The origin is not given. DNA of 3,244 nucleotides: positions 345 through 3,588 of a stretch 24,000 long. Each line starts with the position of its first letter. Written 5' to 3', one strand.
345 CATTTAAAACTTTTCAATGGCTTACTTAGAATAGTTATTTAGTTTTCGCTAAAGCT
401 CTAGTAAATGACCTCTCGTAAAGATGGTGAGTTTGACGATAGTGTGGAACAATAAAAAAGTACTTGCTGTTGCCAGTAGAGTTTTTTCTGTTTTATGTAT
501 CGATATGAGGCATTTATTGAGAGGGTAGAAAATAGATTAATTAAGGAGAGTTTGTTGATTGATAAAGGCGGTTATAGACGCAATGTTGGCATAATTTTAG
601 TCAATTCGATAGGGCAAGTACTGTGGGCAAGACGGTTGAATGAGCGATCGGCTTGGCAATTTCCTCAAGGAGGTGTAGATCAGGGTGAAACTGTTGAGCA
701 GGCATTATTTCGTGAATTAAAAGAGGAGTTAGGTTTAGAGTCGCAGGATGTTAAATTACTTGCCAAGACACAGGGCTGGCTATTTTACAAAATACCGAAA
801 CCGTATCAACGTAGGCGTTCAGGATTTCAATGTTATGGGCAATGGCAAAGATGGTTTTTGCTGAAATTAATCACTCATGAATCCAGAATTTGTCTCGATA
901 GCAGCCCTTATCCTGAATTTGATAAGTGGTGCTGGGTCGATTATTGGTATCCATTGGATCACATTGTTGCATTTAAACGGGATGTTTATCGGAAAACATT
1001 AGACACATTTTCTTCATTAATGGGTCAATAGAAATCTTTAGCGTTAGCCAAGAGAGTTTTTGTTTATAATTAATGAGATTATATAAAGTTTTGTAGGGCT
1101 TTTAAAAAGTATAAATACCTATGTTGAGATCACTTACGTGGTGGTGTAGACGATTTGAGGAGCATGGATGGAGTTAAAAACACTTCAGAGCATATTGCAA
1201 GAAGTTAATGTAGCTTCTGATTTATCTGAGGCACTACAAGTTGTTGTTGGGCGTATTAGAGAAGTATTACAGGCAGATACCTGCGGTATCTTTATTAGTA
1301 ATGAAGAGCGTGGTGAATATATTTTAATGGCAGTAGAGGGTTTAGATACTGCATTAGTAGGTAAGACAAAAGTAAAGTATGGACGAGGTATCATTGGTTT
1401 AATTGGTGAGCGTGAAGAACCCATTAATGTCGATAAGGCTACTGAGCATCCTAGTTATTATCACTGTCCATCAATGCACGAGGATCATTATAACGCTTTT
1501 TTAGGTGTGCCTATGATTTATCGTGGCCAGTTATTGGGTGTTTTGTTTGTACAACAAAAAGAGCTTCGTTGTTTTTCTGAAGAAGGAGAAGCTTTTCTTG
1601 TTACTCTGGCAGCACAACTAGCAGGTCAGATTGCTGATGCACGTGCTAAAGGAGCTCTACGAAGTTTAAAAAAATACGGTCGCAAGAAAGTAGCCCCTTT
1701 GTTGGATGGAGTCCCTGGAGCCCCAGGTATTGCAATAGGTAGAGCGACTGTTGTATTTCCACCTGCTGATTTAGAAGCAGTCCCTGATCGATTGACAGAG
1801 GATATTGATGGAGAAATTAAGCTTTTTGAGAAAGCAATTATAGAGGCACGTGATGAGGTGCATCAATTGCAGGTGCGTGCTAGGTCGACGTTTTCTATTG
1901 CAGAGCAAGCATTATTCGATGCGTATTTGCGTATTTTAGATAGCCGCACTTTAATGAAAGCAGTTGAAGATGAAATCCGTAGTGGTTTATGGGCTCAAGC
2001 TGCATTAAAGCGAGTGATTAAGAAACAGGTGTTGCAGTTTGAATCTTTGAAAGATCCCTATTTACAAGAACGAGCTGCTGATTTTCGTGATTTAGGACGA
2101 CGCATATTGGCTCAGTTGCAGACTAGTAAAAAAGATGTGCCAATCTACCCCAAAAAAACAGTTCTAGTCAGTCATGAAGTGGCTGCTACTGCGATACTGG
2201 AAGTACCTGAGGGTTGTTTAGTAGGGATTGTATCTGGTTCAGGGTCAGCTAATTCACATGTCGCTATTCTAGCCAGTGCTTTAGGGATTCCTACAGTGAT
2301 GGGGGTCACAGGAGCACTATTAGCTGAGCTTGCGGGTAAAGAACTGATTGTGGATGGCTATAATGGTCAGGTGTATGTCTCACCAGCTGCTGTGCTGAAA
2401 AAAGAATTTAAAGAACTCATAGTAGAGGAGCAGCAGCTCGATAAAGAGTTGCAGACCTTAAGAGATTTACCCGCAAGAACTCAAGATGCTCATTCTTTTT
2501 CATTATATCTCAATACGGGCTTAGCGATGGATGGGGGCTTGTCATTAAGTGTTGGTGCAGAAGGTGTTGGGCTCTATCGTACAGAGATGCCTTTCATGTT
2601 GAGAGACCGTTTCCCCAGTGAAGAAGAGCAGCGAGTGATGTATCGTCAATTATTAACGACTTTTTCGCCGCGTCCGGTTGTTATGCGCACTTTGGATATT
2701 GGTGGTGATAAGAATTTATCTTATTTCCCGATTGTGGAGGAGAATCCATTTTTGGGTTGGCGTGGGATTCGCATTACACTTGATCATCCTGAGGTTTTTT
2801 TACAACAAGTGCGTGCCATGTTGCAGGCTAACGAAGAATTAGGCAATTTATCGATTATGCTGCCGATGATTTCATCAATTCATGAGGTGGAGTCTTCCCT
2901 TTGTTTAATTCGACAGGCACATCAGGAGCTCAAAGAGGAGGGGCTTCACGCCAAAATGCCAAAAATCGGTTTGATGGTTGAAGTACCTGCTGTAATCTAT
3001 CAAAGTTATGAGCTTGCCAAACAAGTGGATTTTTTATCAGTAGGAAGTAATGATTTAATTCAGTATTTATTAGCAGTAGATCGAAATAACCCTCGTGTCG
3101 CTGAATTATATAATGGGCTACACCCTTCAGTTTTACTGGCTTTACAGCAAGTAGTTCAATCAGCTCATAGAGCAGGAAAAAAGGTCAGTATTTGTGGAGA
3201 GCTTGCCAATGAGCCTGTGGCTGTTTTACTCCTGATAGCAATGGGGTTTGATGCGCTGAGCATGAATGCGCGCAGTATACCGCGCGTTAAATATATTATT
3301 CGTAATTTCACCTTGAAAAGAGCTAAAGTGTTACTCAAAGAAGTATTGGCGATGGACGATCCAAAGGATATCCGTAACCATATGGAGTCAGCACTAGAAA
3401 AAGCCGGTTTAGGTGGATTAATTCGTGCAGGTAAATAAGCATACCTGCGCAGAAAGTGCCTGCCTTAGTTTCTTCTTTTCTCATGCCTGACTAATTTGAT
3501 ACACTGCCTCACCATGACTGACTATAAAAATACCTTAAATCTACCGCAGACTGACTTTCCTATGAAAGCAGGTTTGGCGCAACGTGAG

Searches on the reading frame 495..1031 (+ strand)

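Call 21: search_protein_families(library=pfam, proteins=[window:495-1031:+], max_evalue=0.001)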
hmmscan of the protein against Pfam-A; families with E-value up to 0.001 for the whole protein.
window:495-1031:+ (178 aa): 3 families
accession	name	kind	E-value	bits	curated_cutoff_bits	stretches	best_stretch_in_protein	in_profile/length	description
PF00293.34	NUDIX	-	8.4e-22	78.1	21.1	1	27-152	2-117/134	NUDIX domain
PF22327.2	Nudt16-like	-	0.00022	21.6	27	1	56-88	37-70/161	U8 snoRNA-decapping enzyme-like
PF14815.12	NUDIX_4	-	0.00037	20.7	35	1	34-84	4-54/113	NUDIX domain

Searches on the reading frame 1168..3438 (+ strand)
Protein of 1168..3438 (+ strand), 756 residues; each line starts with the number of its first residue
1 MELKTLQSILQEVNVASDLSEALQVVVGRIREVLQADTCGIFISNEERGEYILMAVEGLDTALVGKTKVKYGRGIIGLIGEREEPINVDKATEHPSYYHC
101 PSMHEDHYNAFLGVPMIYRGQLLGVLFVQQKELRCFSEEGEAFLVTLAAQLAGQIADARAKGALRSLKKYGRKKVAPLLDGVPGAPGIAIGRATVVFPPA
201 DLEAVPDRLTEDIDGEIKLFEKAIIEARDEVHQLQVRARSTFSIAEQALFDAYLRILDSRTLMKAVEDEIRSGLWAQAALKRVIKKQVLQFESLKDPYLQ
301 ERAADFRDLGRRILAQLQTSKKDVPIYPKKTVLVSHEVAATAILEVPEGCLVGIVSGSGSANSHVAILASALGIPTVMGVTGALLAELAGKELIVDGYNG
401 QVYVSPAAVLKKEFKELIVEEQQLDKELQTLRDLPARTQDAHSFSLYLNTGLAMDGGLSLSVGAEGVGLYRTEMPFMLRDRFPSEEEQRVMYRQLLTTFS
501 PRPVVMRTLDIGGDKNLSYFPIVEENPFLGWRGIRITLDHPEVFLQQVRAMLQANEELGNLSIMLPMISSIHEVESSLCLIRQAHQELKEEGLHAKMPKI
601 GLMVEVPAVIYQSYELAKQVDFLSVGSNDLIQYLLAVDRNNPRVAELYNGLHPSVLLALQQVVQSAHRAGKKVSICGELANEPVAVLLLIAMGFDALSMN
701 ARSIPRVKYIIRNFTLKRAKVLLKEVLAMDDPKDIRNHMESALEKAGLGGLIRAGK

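Call 21: search_protein_families(library=pfam, proteins=[window:1168-3438:+], max_evalue=0.001)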
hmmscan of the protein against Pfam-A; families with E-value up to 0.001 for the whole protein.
window:1168-3438:+ (756 aa): 6 families
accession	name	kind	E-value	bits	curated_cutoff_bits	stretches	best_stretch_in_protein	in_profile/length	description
PF02896.24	PEP-utilizers_C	-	1.5e-103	346.5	22.8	1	426-714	2-291/293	PEP-utilising enzyme, PEP-binding domain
PF05524.18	PEP-utilisers_N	-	3.4e-25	89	24.4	1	181-302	2-121/121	PEP-utilising enzyme, N-terminal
PF01590.32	GAF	-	2.2e-18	67.5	22.4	1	18-155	1-133/133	GAF domain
PF00391.29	PEP-utilizers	-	5.5e-15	55.2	23.1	1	328-400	2-72/72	PEP-utilising enzyme, mobile domain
PF13185.12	GAF_2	-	4.6e-13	50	28.6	1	17-152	2-132/136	GAF domain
PF13492.12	GAF_3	-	7.8e-05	23.5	27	1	23-156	6-128/129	GAF domain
